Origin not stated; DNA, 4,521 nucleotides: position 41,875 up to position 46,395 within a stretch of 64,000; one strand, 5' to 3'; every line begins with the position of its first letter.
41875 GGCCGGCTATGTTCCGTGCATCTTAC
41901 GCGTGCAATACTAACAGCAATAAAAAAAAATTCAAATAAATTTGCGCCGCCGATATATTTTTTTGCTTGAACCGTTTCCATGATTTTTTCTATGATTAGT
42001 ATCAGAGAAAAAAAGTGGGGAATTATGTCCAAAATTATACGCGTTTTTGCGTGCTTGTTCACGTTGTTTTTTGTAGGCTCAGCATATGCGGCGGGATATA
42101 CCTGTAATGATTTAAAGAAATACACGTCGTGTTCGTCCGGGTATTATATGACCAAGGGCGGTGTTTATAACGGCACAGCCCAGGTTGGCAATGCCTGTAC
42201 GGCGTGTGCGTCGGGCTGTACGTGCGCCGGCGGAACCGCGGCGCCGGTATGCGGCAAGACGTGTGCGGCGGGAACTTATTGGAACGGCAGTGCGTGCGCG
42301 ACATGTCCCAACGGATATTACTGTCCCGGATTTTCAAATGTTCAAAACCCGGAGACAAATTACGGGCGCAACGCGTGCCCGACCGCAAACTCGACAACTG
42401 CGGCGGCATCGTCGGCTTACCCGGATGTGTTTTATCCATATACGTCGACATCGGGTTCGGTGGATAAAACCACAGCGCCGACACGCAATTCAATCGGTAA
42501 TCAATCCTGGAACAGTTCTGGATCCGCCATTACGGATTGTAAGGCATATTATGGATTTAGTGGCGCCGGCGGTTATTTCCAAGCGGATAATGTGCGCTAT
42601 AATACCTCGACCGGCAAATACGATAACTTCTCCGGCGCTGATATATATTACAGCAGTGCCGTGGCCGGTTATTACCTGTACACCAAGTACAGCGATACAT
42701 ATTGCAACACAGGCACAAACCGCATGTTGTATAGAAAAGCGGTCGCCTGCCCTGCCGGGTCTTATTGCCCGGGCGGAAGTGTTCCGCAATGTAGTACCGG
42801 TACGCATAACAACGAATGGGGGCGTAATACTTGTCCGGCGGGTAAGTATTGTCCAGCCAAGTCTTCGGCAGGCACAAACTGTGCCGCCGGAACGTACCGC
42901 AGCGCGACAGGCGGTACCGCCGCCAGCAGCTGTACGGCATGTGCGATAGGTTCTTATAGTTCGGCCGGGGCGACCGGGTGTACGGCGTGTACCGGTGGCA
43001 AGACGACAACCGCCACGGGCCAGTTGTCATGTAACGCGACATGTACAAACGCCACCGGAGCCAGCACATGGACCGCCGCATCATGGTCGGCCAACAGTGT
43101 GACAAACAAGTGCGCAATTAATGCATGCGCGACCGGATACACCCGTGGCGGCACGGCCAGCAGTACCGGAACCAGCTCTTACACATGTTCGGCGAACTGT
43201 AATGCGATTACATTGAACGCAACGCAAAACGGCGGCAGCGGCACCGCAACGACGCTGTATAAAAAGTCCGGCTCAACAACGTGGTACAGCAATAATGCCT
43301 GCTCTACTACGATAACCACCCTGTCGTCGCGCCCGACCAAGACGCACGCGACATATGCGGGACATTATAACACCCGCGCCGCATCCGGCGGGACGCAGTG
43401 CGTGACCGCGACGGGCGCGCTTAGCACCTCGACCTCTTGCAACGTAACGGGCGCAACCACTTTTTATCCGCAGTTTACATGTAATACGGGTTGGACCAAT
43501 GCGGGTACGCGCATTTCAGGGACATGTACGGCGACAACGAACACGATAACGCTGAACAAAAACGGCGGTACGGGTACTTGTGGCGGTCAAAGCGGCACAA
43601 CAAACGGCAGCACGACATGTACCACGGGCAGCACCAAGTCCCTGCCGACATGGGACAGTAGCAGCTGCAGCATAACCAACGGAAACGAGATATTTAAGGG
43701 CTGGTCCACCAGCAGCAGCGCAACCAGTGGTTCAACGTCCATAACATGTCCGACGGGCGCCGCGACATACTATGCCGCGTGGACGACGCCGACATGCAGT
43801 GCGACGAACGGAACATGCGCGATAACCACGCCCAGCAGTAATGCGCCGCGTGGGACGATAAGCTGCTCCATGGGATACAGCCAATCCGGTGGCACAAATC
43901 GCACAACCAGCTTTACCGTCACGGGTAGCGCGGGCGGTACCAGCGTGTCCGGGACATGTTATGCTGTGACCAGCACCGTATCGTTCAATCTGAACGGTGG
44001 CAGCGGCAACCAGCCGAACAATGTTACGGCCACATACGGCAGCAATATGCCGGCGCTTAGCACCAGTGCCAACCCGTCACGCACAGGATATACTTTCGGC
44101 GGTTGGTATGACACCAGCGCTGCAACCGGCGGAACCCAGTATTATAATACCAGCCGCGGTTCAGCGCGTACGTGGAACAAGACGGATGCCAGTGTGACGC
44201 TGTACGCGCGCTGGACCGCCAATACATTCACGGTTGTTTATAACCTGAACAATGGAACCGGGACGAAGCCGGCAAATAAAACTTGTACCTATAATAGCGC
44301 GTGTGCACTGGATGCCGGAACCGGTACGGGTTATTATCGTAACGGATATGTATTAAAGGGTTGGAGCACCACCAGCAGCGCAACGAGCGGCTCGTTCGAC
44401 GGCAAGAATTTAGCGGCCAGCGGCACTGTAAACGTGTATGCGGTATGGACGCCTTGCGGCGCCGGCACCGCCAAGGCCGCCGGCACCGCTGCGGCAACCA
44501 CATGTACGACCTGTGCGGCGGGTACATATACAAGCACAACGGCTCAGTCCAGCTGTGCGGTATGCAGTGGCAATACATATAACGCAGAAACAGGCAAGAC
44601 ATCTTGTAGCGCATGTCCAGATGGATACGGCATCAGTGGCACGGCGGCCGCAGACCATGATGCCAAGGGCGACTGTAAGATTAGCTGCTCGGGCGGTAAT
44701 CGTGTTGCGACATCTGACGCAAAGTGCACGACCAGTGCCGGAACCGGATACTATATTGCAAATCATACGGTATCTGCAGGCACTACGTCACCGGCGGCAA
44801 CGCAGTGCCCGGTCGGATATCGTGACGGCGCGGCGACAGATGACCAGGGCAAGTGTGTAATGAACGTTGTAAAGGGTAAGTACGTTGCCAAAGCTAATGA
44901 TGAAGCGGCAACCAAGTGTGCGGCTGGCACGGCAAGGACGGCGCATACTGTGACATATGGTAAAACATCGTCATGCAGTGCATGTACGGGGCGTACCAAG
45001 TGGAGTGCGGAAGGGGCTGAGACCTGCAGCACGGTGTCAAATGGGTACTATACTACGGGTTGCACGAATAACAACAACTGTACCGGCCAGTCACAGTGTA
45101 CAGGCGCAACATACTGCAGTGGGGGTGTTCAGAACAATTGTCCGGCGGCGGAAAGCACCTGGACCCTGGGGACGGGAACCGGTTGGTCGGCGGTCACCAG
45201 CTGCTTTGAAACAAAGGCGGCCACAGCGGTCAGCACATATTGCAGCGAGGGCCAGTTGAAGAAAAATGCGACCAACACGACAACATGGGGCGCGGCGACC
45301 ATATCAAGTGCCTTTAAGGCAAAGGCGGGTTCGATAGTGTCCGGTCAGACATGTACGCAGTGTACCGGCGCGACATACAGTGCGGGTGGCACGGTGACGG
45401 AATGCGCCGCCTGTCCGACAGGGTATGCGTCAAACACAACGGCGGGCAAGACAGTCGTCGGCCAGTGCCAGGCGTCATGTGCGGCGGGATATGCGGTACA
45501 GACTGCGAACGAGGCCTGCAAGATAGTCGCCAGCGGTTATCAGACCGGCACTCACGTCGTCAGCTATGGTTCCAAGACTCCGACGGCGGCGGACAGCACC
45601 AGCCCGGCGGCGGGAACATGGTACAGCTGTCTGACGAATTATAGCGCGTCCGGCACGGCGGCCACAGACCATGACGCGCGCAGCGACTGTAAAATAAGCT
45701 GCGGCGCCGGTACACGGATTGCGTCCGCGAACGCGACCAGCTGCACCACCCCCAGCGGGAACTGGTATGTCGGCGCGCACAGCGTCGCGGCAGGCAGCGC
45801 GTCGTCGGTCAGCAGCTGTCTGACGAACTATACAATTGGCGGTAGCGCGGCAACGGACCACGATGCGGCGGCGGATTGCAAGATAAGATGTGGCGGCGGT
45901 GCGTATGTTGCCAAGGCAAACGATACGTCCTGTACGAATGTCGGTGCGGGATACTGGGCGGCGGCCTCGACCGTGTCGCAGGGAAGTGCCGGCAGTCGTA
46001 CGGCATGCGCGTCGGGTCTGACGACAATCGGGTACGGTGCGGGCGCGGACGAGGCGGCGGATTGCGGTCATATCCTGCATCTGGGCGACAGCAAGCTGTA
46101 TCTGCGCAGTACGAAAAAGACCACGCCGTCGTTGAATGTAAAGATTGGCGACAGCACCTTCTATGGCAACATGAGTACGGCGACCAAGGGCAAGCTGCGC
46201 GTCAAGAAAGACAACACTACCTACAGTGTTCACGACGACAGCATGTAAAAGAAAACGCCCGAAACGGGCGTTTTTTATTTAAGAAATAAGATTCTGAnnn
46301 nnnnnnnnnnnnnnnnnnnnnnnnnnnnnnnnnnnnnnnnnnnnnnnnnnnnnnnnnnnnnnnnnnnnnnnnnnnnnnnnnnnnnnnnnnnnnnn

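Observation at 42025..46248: About 1400-aa secreted giant combining Cys-rich ephrin-receptor-like repeats with Listeria-Bacteroides (Flg_new) repeats, immediately downstream of rnpB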

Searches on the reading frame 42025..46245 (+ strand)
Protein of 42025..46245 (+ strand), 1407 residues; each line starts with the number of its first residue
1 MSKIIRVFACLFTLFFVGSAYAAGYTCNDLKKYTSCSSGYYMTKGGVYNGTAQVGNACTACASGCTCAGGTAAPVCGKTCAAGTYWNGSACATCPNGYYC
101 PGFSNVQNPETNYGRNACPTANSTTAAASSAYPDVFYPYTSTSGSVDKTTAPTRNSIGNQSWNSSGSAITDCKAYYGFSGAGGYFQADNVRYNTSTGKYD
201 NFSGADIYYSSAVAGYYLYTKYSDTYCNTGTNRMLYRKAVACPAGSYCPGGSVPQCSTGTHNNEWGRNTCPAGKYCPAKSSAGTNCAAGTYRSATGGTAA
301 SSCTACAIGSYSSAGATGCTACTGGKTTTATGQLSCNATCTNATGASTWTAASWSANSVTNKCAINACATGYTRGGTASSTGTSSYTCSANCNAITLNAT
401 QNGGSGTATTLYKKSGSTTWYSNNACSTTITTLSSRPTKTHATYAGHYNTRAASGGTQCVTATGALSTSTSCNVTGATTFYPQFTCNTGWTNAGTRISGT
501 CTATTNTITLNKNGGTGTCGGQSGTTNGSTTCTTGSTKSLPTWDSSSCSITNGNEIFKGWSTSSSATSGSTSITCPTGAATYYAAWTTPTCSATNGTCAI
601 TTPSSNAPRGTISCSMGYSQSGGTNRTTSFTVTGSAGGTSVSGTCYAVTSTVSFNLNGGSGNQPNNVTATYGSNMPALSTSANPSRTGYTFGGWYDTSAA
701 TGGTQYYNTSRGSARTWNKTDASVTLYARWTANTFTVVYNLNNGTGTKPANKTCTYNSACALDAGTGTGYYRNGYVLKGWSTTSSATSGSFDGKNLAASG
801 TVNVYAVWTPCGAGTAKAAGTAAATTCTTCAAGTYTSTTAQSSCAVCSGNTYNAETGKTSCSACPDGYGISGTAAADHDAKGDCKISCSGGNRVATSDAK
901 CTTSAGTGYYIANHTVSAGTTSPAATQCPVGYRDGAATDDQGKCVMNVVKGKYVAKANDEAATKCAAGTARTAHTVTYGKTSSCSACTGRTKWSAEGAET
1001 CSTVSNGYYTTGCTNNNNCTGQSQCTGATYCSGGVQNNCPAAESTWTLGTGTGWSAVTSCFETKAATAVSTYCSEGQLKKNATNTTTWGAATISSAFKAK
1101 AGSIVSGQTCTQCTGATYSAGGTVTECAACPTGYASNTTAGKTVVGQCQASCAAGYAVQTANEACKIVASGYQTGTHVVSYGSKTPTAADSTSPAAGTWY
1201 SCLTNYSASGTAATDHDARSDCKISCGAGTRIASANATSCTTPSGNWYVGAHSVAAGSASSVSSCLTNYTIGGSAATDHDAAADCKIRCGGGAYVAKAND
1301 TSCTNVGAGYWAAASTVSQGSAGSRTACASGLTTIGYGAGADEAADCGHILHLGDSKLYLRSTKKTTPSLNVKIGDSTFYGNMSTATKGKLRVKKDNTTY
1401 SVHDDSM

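Call 4: search_protein_families(library=pfam, proteins=[window:42025-46245:+], max_evalue=1)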
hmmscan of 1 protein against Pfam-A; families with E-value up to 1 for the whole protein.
window:42025-46245:+ (1407 aa): 2 families
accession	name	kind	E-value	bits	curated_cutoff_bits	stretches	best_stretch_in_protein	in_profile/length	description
PF09479.16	Flg_new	-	1.1e-13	51.5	27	3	651-728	2-64/65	Listeria-Bacteroides repeat domain (List_Bact_rpt)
PF07699.19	Ephrin_rec_like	-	3.8e-05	23.8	23.1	4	833-867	1-34/48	Tyrosine-protein kinase ephrin type A/B receptor-like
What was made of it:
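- On Type I secreted RTX adhesins: No RTX/HemolysinCabind hit was found (call 4).
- Closest known: Cys-rich variant surface proteins of protists. Different: No Pfam VSP hit was found (call 4).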

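Call 5: search_protein_families(library=ncbifam, proteins=[window:42025-46245:+], max_evalue=1)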
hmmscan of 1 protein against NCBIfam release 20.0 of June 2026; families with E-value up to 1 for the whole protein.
window:42025-46245:+ (1407 aa): 1 family
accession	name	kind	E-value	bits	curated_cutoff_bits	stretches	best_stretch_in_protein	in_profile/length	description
TIGR02543.1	List_Bact_rpt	repeat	9.1e-09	35.5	20.95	3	684-734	1-44/44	TIGR02543 family repeat protein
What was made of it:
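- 43975..44208 (+): Flg_new repeat 3, aa 651-728. This is the best copy. TIGR02543 matches aa 684-734 (call 5).
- On Flg_new / List_Bact_rpt (PF09479, TIGR02543): TIGR02543 scores 35.5 bits against 20.95 (calls 4, 5).
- Closest known: Listeria-Bacteroides repeat. Different: None of the usual anchors (LPXTG, GW modules, T9SS CTD, lipobox) is present (calls 4, 5).
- Checked: TIGR02543 scores 35.5 against 20.95 (calls 4, 5).
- No S-layer or SLH-type domain was detected (calls 4, 5). No toxin or enzyme domain was found (calls 4, 5).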

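Call 9: find_homologous_proteins(query=window:42025-46245:+, max_evalue=0.00001)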
Query window:42025-46245:+ (1407 aa): 475 proteins with E <= 0.00001 among 8000 candidates; the best 120 are listed.
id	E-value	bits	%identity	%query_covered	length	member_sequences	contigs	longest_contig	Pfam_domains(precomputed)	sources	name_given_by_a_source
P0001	0.0e+0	2600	77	74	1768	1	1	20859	PF09479.17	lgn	-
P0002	0.0e+0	2115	87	26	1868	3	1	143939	PF09479.17,PF07699.20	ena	-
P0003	0.0e+0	1808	66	23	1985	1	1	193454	-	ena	-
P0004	0.0e+0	1687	72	20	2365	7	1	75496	PF09479.17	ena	-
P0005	0.0e+0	1368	63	24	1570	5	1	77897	-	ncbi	-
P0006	0.0e+0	1334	75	27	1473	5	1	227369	-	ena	-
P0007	0.0e+0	1250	67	22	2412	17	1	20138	PF09479.17,PF07699.20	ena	-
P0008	0.0e+0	1249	73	33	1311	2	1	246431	-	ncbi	-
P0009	0.0e+0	1066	51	16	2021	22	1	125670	PF09479.17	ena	-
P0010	0.0e+0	1054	40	40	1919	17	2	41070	PF09479.17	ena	-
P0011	0.0e+0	1042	42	27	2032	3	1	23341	-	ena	-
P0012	0.0e+0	1030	44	23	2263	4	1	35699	-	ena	-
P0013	0.0e+0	1028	57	14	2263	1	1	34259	PF23091.3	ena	-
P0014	0.0e+0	1018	38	20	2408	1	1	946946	PF09479.17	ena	-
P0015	0.0e+0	1016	62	20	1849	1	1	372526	PF09479.17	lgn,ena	-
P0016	9.0e-296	1003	34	52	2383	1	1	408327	PF09479.17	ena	-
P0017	2.1e-295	1002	35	37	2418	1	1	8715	PF09479.17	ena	-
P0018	1.3e-280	953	46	30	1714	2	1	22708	PF09479.17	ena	-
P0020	5.6e-272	924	35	39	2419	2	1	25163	PF09479.17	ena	-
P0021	2.3e-271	922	33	42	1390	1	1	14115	PF09479.17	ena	-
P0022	6.3e-269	914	33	42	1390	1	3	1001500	PF09479.17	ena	-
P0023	6.9e-269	914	33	42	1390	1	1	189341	PF09479.17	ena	-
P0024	1.3e-268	913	33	42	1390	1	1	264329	PF09479.17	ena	-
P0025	1.7e-268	913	33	42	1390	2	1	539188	PF09479.17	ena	-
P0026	2.0e-268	912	33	42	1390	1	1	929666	PF09479.17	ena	-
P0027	2.0e-268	912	33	42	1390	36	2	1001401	PF09479.17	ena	-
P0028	2.1e-268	912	35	37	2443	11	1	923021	PF09479.17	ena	-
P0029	4.0e-268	911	33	42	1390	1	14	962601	PF09479.17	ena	-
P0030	4.6e-268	911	33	42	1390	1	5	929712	PF09479.17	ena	-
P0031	6.4e-268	911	33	42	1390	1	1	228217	PF09479.17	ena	-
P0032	6.7e-268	911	33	42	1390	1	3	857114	PF09479.17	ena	-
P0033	8.5e-268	910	33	42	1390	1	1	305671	PF09479.17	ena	-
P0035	5.9e-263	894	35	39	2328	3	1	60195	PF09479.17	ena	-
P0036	7.3e-262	891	36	39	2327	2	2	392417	PF09479.17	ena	-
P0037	6.1e-261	888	60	21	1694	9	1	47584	PF09479.17,PF07699.20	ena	-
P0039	2.3e-259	882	53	22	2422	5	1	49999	PF09479.17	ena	-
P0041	3.3e-259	882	55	22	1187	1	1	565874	PF09479.17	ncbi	-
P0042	1.6e-258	880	38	20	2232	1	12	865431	PF09479.17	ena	-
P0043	2.2e-258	879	38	20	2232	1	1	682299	PF09479.17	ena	-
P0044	4.4e-258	878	36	29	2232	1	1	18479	PF09479.17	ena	-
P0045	1.9e-257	876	38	20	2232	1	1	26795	PF09479.17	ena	-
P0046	2.6e-257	876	38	20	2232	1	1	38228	PF09479.17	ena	-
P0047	3.9e-256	872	78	13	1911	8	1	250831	PF09479.17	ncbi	-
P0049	3.9e-254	865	57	19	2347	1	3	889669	PF09479.17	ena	-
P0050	4.1e-254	865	40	23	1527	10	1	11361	PF09479.17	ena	-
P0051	4.6e-254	865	57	19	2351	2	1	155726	PF09479.17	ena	-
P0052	3.1e-253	862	60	21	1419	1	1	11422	PF09479.17,PF07699.20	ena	-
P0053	1.6e-252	860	30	51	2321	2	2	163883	PF09479.17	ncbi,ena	-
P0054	1.7e-252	860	44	34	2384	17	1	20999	PF09479.17,PF07699.20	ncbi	-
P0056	8.6e-251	854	57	19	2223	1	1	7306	PF09479.17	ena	-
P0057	8.7e-251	854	57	19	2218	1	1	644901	PF09479.17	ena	-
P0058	1.3e-250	853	57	19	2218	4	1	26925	PF09479.17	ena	-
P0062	6.4e-248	844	56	19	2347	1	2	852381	PF09479.17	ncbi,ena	-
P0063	6.8e-248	844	57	19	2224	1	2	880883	PF09479.17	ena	-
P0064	1.4e-247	843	53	19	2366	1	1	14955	PF09479.17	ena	-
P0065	5.0e-245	835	41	36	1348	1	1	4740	PF09479.17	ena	-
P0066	3.2e-244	832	35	39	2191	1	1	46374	PF09479.17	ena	-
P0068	3.2e-243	829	42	42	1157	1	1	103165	PF09479.17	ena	-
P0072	5.5e-239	815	37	20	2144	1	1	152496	PF09479.17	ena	-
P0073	2.0e-238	813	50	21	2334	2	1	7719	PF07699.20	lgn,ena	-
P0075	3.3e-238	812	35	37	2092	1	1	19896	PF09479.17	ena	-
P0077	5.4e-238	812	38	20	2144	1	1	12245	PF09479.17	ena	-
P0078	5.6e-237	808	44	23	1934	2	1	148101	PF09479.17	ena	-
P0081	6.7e-236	805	35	39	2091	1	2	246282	PF09479.17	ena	-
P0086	3.3e-232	792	43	46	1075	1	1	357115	-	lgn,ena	-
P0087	7.9e-231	788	41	42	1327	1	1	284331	PF09479.17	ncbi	-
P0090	5.2e-229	782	57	17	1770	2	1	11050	PF09479.17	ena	-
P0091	1.4e-228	780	40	37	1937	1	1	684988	PF09479.17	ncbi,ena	-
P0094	1.5e-225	770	34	39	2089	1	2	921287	PF09479.17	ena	-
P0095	3.5e-225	769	35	39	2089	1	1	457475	PF09479.17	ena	-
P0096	5.9e-225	768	43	24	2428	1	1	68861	PF09479.17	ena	-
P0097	8.3e-225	768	35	39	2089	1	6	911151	PF09479.17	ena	-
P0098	1.5e-224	767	48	20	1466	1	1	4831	PF09479.17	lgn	-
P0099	2.0e-224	767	35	39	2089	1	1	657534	PF09479.17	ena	-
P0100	2.3e-224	766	37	29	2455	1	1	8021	PF09479.17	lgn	-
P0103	9.6e-223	761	36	20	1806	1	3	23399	PF09479.17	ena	-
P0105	3.7e-221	756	33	60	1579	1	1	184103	PF09479.17,PF07699.20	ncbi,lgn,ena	-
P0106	5.0e-220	752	36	37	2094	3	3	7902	PF09479.17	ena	-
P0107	1.4e-219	751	61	11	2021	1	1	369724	PF09479.17,PF07699.20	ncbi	-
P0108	1.8e-218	747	47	21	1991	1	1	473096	PF07699.20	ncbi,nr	ncbi:MAG: hypothetical protein NC311_02165 [Muribaculaceae bacterium]|nr:hypothetical protein [Murib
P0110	1.2e-216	741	54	24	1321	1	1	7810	PF09479.17,PF07699.20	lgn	-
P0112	5.1e-215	735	35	39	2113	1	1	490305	PF09479.17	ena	-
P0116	1.7e-213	730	35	37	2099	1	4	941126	PF09479.17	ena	-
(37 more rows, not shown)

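Call 10: find_encoding_contigs(protein=window:42025-46245:+, flank=3000, max_places=4)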
Protein window:42025-46245:+ (1407 aa): no gene with exactly this product is on record in the collection.

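Call 75: search_solved_structures(query=window:42025-46245:+, max_evalue=1)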
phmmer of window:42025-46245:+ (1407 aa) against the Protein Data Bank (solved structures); distinct sequences matched with E-value up to 1: 0.

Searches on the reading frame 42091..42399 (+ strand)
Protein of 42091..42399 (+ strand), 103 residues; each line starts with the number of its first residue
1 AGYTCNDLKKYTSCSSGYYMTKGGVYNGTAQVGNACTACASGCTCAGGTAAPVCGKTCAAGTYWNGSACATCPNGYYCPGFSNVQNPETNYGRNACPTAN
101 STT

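Call 25: search_protein_families(library=pfam, proteins=[window:42091-42399:+], max_evalue=1)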
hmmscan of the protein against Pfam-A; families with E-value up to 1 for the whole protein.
window:42091-42399:+ (103 aa): 0 families
